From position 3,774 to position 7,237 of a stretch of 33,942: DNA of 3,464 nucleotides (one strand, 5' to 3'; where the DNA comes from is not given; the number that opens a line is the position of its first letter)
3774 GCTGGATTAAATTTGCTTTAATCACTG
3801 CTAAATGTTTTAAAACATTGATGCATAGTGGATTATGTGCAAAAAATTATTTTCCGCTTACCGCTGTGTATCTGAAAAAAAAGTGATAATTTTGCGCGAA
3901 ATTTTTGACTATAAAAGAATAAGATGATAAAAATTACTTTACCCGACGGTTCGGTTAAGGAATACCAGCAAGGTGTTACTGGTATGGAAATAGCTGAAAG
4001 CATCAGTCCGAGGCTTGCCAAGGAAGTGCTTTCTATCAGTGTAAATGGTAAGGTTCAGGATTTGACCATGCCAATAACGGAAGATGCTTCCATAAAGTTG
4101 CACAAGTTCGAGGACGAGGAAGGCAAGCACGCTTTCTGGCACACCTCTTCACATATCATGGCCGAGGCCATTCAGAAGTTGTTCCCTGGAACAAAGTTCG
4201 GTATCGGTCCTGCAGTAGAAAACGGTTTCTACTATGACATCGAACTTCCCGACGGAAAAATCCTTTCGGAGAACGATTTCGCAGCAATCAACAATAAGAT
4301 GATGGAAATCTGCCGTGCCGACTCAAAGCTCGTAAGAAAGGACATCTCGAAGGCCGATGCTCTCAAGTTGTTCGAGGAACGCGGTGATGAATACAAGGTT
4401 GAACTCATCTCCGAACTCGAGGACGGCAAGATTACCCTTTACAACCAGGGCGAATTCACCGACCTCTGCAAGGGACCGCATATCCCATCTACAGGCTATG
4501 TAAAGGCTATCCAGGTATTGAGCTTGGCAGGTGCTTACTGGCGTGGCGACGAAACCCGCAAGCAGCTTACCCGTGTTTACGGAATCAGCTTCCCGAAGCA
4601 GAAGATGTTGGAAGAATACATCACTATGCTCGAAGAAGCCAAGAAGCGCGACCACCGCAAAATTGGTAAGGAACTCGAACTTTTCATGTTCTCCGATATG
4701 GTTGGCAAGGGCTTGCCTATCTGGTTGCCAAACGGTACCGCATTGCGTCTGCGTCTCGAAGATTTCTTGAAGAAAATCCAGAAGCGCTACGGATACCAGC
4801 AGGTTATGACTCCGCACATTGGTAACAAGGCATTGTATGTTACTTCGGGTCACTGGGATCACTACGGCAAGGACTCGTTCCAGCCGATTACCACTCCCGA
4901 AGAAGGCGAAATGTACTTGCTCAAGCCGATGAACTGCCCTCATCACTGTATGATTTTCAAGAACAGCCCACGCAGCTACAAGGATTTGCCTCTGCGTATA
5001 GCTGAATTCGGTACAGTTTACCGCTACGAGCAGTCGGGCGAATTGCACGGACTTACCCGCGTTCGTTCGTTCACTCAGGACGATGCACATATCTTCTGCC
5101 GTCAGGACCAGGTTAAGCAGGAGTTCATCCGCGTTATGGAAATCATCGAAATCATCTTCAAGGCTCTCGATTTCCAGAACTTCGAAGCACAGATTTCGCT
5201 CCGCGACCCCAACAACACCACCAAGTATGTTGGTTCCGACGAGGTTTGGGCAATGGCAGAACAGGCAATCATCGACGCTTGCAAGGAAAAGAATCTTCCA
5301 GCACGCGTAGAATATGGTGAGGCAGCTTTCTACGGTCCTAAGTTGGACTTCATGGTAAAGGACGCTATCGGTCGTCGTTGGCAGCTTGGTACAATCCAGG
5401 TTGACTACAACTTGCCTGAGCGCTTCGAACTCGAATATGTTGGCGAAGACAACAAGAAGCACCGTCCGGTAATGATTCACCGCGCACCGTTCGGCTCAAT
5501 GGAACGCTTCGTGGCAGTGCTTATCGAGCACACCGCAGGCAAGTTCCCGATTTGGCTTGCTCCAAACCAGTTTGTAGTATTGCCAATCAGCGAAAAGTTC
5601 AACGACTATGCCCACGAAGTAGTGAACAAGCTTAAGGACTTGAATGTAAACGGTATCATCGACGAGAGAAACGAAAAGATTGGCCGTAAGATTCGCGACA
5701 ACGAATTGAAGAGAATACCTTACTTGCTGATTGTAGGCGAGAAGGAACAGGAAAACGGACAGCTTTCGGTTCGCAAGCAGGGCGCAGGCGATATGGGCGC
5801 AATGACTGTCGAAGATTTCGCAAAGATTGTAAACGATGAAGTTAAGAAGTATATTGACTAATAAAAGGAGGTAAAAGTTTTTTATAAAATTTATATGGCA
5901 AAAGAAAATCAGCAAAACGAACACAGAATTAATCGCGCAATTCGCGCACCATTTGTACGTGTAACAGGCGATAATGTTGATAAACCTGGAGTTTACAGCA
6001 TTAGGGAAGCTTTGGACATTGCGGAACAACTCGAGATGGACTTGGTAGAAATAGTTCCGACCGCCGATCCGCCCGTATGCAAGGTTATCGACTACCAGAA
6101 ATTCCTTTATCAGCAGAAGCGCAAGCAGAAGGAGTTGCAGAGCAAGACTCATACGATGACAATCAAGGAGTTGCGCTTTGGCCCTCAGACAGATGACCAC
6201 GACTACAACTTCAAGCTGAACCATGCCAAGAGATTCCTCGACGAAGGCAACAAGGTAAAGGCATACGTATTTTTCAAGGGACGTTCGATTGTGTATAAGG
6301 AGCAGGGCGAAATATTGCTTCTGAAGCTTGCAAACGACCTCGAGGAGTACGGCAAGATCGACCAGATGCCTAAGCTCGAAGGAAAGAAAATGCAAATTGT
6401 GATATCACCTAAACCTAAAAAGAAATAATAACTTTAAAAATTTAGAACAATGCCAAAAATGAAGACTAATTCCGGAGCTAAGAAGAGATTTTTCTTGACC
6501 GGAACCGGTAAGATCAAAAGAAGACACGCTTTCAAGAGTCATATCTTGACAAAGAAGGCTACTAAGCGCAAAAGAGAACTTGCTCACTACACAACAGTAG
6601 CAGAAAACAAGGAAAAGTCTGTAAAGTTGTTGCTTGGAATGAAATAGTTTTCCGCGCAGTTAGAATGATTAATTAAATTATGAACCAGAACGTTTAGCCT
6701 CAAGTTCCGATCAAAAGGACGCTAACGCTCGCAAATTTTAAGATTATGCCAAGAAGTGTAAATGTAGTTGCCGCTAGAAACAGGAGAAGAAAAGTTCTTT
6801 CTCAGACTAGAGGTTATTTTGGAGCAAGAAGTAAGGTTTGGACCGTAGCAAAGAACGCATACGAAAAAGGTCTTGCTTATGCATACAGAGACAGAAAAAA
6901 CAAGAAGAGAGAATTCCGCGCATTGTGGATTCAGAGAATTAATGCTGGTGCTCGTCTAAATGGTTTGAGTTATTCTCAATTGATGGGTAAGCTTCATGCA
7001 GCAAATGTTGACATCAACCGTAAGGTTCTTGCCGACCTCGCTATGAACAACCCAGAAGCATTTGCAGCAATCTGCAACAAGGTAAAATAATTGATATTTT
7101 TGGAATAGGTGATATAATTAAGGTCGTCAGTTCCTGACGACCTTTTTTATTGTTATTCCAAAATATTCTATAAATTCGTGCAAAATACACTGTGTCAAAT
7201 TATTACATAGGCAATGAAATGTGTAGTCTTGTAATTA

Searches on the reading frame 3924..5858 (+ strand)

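Call 70: search_protein_families(library=pfam, proteins=[window:3924-5858:+], max_evalue=0.001)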
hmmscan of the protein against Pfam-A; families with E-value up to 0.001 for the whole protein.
window:3924-5858:+ (645 aa): 4 families
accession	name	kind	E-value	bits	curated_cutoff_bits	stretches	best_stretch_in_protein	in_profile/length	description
PF00587.30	tRNA-synt_2b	-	1.8e-49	168.6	29.3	1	326-536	6-178/179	tRNA synthetase class II core domain (G, H, P, S and T)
PF03129.25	HGTP_anticodon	-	7.4e-21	74.6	21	1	549-637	1-92/94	Anticodon binding domain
PF07973.19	tRNA_SAD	-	4.8e-13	49.3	24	1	170-219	1-44/44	Threonyl and Alanyl tRNA synthetase second additional domain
PF02824.27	TGS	-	1.2e-10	41.7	22.2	1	2-60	1-59/60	TGS domain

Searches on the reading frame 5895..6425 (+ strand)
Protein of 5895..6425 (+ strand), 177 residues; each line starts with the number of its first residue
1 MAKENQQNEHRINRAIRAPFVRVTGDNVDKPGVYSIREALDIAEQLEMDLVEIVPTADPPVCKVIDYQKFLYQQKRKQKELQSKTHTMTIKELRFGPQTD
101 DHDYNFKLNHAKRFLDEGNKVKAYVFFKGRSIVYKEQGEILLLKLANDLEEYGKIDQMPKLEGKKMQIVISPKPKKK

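Call 70: search_protein_families(library=pfam, proteins=[window:5895-6425:+], max_evalue=0.001)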
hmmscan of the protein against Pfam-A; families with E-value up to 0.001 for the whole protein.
window:5895-6425:+ (177 aa): 2 families
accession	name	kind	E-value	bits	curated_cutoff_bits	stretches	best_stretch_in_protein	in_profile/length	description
PF00707.27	IF3_C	-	7e-32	109.7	34.8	1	89-173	2-86/86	Translation initiation factor IF-3, C-terminal domain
PF05198.21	IF3_N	-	1.2e-27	96.3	26.9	1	12-80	1-69/70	Translation initiation factor IF-3, N-terminal domain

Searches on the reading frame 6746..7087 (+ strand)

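Call 70: search_protein_families(library=pfam, proteins=[window:6746-7087:+], max_evalue=0.001)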
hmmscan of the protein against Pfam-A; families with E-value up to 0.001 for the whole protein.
window:6746-7087:+ (114 aa): 1 family
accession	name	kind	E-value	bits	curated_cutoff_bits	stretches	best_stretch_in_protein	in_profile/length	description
PF00453.23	Ribosomal_L20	-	4e-42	143.1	30.8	1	4-109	2-107/107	Ribosomal protein L20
